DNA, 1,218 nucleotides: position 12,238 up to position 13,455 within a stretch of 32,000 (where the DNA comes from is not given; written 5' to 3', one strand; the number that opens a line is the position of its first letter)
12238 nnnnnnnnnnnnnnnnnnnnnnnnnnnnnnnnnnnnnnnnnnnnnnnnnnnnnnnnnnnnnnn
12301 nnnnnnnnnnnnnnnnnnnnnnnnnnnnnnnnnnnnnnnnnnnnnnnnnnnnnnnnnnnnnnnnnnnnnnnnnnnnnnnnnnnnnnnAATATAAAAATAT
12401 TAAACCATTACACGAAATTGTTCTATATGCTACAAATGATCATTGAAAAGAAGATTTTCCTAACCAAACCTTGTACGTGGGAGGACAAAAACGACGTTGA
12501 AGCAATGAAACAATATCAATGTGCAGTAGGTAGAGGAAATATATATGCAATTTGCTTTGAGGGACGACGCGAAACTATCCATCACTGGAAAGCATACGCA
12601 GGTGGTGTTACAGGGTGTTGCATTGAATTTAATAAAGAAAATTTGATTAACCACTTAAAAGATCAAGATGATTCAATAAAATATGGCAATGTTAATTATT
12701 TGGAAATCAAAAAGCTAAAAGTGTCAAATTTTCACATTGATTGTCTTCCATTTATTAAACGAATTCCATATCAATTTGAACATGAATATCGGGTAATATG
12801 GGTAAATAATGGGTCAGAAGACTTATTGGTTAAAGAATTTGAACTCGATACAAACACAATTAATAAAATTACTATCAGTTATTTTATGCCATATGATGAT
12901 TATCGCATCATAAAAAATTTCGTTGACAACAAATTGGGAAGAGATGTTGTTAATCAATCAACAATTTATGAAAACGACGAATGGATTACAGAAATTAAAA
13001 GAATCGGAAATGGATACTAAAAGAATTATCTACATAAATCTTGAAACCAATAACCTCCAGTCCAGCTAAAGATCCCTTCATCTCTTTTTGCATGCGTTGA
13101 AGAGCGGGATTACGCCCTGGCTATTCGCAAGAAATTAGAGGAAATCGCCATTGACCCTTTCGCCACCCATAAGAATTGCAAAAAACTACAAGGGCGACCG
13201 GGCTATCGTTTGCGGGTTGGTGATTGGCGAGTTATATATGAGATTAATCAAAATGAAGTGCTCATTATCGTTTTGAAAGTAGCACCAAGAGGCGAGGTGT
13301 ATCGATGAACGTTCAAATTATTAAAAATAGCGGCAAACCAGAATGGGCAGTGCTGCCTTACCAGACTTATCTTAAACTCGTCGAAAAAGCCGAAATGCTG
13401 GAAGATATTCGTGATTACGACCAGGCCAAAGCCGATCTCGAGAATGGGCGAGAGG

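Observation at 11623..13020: Unreported-looking fusion: FGase-like metal-amidohydrolase motif set joined to a DUF2971-like domain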

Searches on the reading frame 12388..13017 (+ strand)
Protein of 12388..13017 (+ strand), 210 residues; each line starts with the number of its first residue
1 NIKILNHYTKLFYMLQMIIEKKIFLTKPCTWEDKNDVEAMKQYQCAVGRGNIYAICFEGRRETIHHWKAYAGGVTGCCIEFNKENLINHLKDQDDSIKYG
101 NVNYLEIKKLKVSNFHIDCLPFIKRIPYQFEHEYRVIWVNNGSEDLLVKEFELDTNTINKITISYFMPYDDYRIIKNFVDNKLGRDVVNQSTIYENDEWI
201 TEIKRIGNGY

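Call 40: find_homologous_proteins(query=window:12388-13017:+, max_evalue=0.001)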
Query window:12388-13017:+ (210 aa): 84 proteins with E <= 0.001 among 180 candidates.
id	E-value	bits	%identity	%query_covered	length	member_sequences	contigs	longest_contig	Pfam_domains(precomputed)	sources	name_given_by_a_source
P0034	1.4e-46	177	42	96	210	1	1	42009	PF11185.14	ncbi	-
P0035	4.7e-44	169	41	98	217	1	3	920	PF11185.14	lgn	-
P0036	7.1e-43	165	39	96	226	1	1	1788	-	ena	-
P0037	3.8e-42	163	39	96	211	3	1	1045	-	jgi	jgi:hypothetical protein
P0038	6.8e-42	162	40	98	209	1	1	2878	-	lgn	-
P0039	7.9e-42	162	40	98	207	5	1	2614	PF11185.14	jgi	jgi:hypothetical protein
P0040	1.7e-41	161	41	97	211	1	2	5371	-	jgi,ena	-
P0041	1.8e-41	160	40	95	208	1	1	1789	-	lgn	-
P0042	2.2e-41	160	39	96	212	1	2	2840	PF11185.14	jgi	jgi:hypothetical protein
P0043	2.8e-41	160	41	97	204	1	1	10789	-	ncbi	-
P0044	3.5e-41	159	41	96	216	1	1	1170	-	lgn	-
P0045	5.2e-41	159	39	91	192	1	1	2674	-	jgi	-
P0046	5.3e-41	159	41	98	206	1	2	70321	PF11185.14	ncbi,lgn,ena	-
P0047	6.0e-41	159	42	98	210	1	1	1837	PF11185.14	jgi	jgi:hypothetical protein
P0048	6.3e-41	159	41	98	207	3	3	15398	PF11185.14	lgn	-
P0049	1.0e-40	158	41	98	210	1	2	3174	PF11185.14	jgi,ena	jgi:hypothetical protein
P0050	1.1e-40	158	41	98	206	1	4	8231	PF11185.14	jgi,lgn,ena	jgi:hypothetical protein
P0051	1.1e-40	158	41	98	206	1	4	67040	PF11185.14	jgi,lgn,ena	jgi:hypothetical protein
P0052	1.8e-40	157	41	96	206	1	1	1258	PF11185.14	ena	-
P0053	2.0e-40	157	41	98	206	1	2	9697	PF11185.14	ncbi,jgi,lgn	jgi:hypothetical protein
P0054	2.6e-40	157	40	98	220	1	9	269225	-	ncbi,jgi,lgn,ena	-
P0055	2.7e-40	157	41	98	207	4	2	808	PF11185.14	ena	-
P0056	3.1e-40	156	42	96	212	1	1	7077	PF11185.14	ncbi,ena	-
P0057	4.1e-40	156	42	95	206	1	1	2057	PF11185.14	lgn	-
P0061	9.7e-40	155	40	98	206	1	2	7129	PF11185.14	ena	-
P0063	3.9e-39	153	40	96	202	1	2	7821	PF11185.14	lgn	-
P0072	2.9e-38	150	40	90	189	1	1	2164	PF11185.14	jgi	jgi:hypothetical protein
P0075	5.9e-38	149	38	96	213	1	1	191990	PF11185.14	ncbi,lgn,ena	-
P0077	7.5e-38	149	39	96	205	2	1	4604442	-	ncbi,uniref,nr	ncbi:hypothetical protein [Aurantibacillus circumpalustris]|uniref:hypothetical protein n=1 Tax=Aura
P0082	1.3e-37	148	39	97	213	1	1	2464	PF11185.14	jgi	jgi:hypothetical protein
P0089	1.5e-36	144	35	94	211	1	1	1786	PF11185.14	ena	-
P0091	5.2e-36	143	37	95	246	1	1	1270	PF11185.14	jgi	jgi:hypothetical protein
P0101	1.1e-33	135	38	96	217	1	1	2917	PF11185.14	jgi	jgi:hypothetical protein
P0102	5.3e-33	133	37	87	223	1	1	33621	PF11185.14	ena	-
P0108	1.3e-30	125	43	69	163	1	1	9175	PF11185.14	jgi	jgi:hypothetical protein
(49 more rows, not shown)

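Call 53: predict_structure(alignment_id=A3)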
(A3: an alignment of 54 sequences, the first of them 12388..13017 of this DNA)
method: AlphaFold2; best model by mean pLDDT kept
length: 210 residues; sequences in the alignment: 54
mean_pLDDT: 92.4   pTM: 0.87
mean pLDDT of the five models: 92.4, 90.9, 90.8, 90.3, 90.0
residues with pLDDT >= 90: 157; 70-90: 52; 50-70: 1; < 50: 0
segments of 3 or more residues with pLDDT < 50: none
pLDDT, mean of each block of 10 residues (from residue 1): 93 97 96 93 89 95 84 93 98 96 90 84 85 93 88 98 95 98 97 90 90
secondary structure, 60 per line:
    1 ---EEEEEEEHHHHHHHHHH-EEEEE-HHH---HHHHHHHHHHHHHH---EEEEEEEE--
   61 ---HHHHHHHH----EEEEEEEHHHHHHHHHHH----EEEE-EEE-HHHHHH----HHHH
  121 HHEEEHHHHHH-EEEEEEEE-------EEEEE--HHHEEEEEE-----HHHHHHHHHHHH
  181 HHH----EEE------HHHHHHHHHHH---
elements in order: E4-10 H11-20 E22-26 H34-47 E51-58 H64-71 E76-82 H83-93 E98-101 E103-105 H107-112 H117-122 E123-125 H126-131 E133-140 E148-152 E158-163 H169-183 E188-190 H197-207

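Call 55: fold_search(model_id=the predicted structure, library=pdb)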
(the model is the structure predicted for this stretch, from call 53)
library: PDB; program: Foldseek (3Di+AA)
matches with E <= 10: 175; with E <= 0.001: 1
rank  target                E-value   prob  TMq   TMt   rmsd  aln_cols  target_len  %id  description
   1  7yk3_A                6.7e-04  1.00  0.46  0.44   7.2       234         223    8  Crystal structure of DarTG toxin-antitoxin complex from Mycobacterium tuberculosis (released 2023-05-31)
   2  7omy_AAA              1.5e-03  0.99  0.44  0.44   9.3       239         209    8  Thermus sp. 2.9 DarT in complex with carba-NAD+ and ssDNA (released 2021-06-23)
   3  7omw                  2.1e-03  0.99  0.43  0.45   9.7       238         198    8  Thermus sp. 2.9 DarT in complex with NAD+ (released 2021-06-23)
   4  7omv                  2.1e-03  0.98  0.42  0.42   9.2       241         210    9  Thermus sp. 2.9 DarT (released 2021-06-23)
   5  7yk3_C                3.0e-03  0.97  0.42  0.40   7.4       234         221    8  Crystal structure of DarTG toxin-antitoxin complex from Mycobacterium tuberculosis (released 2023-05-31)
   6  7omx                  6.4e-03  0.92  0.40  0.42   9.8       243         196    8  Thermus sp. 2.9 DarT in complex with carba-NAD+ (released 2021-06-23)
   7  7dn9_A                2.2e-02  0.72  0.38  0.29   9.5       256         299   10  Crystal structure of Salmonella effector in complex with NAD and host co-factor ARF1 (released 2021-12-15)
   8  7yw4                  2.3e-01  0.66  0.34  0.53   5.7       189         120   10  Crystal structure of tRNA 2'-phosphotransferase from Saccharomyces cerevisiae (released 2023-07-26)
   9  8zc9_C                2.3e-01  0.08  0.14  0.19  14.6       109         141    7  The Cryo-EM structure of DSR2-Tail tube-NAD+ complex (released 2024-09-11)
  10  3umm                  3.4e-01  0.05  0.18  0.04  18.7       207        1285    9  Formylglycinamide ribonucleotide amidotransferase from Salmonella typhimurium: Role of the ATP complexation and glutamin (released 2012-06-06)
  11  7dn8_A                5.4e-01  0.20  0.38  0.30   9.3       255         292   11  Crystal structure of Salmonella effector SopF in complex with ARF1 (released 2021-12-15)
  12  3u67                  8.0e-01  0.01  0.11  0.11  21.8       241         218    5  Crystal structure of the N-terminal domain of Hsp90 from Leishmania major(LmjF33.0312)in complex with ADP (released 2012-05-30)
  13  8tfi                  9.1e-01  0.28  0.30  0.34   4.8       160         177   11  tRNA 2'-phosphotransferase (Tpt1) from Pyrococcus horikoshii (released 2023-11-08)
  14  9ld4_C                9.1e-01  0.21  0.29  0.33   4.5       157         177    9  The Apo-form structure of TkoKptA (released 2025-11-12)
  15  9ld4_A                9.1e-01  0.20  0.27  0.32   4.3       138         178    9  The Apo-form structure of TkoKptA (released 2025-11-12)
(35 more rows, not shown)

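Call 72: find_encoding_contigs(protein=P0034, flank=6000, max_places=1)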
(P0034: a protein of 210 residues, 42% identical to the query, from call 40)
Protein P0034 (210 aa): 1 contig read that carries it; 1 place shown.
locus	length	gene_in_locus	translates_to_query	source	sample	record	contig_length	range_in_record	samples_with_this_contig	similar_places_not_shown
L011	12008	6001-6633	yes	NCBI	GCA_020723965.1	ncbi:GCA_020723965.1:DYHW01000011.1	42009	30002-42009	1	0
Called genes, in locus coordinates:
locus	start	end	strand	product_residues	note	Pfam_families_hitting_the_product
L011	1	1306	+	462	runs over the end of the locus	PF00034:Cytochrom_C (weak), PF13442:Cytochrome_CBB3 (faint)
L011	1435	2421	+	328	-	PF13495:Phage_int_SAM_4, PF00589:Phage_integrase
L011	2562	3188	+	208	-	-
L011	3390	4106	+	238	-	-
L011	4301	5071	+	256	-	-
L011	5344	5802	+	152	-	-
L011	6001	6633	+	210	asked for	PF11185:DUF2971 (weak)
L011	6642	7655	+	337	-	PF07478:Dala_Dala_lig_C (faint), PF08443:RimK (weak)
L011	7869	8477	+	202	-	-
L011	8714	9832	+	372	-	-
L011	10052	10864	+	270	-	PF00805:Pentapeptide (weak), PF13599:Pentapeptide_4, PF13576:Pentapeptide_3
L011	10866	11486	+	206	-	-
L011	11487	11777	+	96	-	-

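Call 73: find_encoding_contigs(protein=P0054, flank=6000, max_places=1)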
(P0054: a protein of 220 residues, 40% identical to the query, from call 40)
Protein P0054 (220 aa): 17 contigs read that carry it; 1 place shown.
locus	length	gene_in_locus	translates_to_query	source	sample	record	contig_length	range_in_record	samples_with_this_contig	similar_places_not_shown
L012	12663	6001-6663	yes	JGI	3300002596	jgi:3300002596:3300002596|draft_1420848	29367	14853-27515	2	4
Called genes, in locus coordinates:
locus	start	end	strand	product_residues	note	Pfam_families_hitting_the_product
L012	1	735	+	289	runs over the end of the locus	PF01145:Band_7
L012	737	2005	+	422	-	PF02844:GARS_N, PF01071:GARS_A, PF02843:GARS_C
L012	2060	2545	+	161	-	PF00731:AIRC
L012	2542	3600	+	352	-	PF01300:Sua5_yciO_yrdC, PF01451:LMWPc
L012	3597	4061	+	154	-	PF02502:LacAB_rpiB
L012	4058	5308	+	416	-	PF00464:SHMT, PF00155:Aminotran_1_2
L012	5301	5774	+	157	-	PF00383:dCMP_cyt_deam_1, PF14437:MafB19-deam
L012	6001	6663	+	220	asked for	-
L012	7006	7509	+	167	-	PF22811:Zn_ribbon_NrdR, PF03477:ATP-cone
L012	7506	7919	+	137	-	PF02577:BFN_dom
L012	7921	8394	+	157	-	PF00149:Metallophos, PF12850:Metallophos_2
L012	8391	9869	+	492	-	PF01743:PolyA_pol, PF12627:PolyA_pol_RNAbd, PF01966:HD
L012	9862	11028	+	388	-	-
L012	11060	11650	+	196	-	PF07027:DUF1318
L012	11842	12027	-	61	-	-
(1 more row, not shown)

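Call 74: find_encoding_contigs(protein=P0077, flank=6000, max_places=1)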
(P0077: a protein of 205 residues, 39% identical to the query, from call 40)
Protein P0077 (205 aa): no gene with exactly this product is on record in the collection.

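Call 76: find_related_loci(query=A3, collection=genome_contigs, flank=6000)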
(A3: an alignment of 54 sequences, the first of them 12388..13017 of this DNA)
Query A3 (210 aa) in genome_contigs; peptide patterns used: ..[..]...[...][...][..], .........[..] (x = any residue, [..] = any of these).
67 stretches matched a pattern; 49 encode a relative of the query (tblastn E <= 1e-3); 49 distinct loci.
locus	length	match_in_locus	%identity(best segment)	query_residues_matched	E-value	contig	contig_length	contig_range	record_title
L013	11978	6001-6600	42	5-205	9e-46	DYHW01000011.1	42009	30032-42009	MAG TPA_asm: Melioribacter sp. isolate DR5_37_169 Afr_mines_DR5_90_length_42009_cov_71_382014, whole genome shotgun sequ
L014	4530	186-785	37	5-205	9e-45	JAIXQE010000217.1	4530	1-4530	MAG: Opitutaceae bacterium isolate C4_MAG_00015 pond_C4_MAG_00015_000000000152, whole genome shotgun sequence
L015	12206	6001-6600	37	5-205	1e-44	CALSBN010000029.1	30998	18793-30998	MAG: Opitutus sp. GAS368 isolate JJ-MIS3-109-4-m2-bin120 genome assembly, contig: JJ-MIS3-109-C204, whole genome shotgun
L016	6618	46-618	41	5-200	4e-44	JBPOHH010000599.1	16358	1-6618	MAG: Bacteroidota bacterium isolate MAG_525 c_000000186465, whole genome shotgun sequence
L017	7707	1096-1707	39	2-206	3e-44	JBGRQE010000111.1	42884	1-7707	MAG: Bacteroidales bacterium isolate MAG11-C28 MAG_Ocu_11-MS28_NODE_25, whole genome shotgun sequence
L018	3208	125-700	39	5-201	5e-44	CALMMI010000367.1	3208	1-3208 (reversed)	MAG TPA_asm: uncultured Ignavibacteria bacterium isolate SRR5676438_bin.0_CONCOCT_v1.1_MAG genome assembly, contig: ERZ7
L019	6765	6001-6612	38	1-206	6e-44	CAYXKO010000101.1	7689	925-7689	MAG TPA_asm: uncultured Saprospiraceae bacterium isolate SRP173033_co2_67 genome assembly, contig: NODE_6003_length_7689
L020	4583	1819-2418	37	5-205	3e-43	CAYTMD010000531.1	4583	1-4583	MAG TPA_asm: uncultured Acidobacteriota bacterium isolate binchicken_co3_23 genome assembly, contig: NODE_62499_length_4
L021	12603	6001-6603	37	1-200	2e-41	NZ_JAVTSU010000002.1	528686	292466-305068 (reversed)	Pedobacter miscanthi strain DE_0302 contig_0002, whole genome shotgun sequence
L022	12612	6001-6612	40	2-205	3e-41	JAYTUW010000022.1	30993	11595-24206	MAG: Sideroxydans sp. isolate GFS_5629 GFS_5629_21, whole genome shotgun sequence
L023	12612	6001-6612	38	2-204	2e-40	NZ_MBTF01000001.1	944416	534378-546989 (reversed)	Mucilaginibacter pedocola strain TBZ30 scaffold1, whole genome shotgun sequence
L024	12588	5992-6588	37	5-204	2e-40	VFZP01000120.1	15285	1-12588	MAG: Acidobacteria bacterium isolate M_DeepCast_100m_m2_149 M_DeepCast_100m_m2_149_Ga0194119_10007532, whole genome shot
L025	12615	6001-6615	39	2-206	2e-39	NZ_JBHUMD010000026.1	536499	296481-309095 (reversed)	Flavobacterium suzhouense strain KCTC 42107 velvet_auto_83_26, whole genome shotgun sequence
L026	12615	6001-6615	36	2-205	5e-39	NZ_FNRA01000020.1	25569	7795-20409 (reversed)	Pedobacter hartonius strain DSM 19033, whole genome shotgun sequence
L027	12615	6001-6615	37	2-205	7e-39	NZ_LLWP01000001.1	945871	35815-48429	Pedobacter sp. Hv1 Contig01, whole genome shotgun sequence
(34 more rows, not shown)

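Call 95: search_protein_families(library=phrogs, proteins=[window:12388-13017:+], max_evalue=0.01)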
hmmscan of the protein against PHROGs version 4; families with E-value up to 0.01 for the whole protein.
window:12388-13017:+ (210 aa): 1 family
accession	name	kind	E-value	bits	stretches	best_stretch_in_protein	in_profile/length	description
phrog_1762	-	unknown function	3.3e-07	30.7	1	35-205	109-294/395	-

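Call 96: search_protein_families(library=pfam, proteins=[L011:6642-7652:+], max_evalue=0.01)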
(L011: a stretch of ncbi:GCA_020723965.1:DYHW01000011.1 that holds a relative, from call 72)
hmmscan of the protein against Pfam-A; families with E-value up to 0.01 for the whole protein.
L011:6642-7652:+ (337 aa): 4 families
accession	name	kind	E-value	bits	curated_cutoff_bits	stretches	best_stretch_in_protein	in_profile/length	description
PF08443.16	RimK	-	6e-14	52.5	21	2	247-313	114-172/188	RimK-like ATP-grasp domain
PF07478.18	Dala_Dala_lig_C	-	3.1e-06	27.3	24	1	113-177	34-98/204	D-ala D-ala ligase C-terminus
PF02655.19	ATP-grasp_3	-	0.00022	21.8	23.2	0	234-306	87-155/160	ATP-grasp domain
PF13535.11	ATP-grasp_4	-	0.0008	19.5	27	1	114-206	1-93/160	ATP-grasp domain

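Call 99: find_related_loci(query=A3, collection=viral_contigs, flank=5000)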
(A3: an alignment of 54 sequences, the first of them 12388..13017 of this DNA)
Query A3 (210 aa) in viral_contigs; peptide patterns used: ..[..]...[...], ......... (x = any residue, [..] = any of these).
98 stretches matched a pattern, but none encodes a relative of the query by tblastn (E <= 1e-3).

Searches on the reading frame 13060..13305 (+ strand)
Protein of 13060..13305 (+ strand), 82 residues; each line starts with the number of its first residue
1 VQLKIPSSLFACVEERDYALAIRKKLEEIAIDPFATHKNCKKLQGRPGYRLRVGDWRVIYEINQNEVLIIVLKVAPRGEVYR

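Call 96: search_protein_families(library=pfam, proteins=[window:13060-13305:+], max_evalue=0.01)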
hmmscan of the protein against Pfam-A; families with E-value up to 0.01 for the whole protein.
window:13060-13305:+ (82 aa): 1 family
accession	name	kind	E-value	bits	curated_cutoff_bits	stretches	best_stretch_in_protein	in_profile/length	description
PF05016.21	ParE_toxin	-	1.4e-09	38.8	23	1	16-81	26-89/89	ParE toxin of type II toxin-antitoxin system, parDE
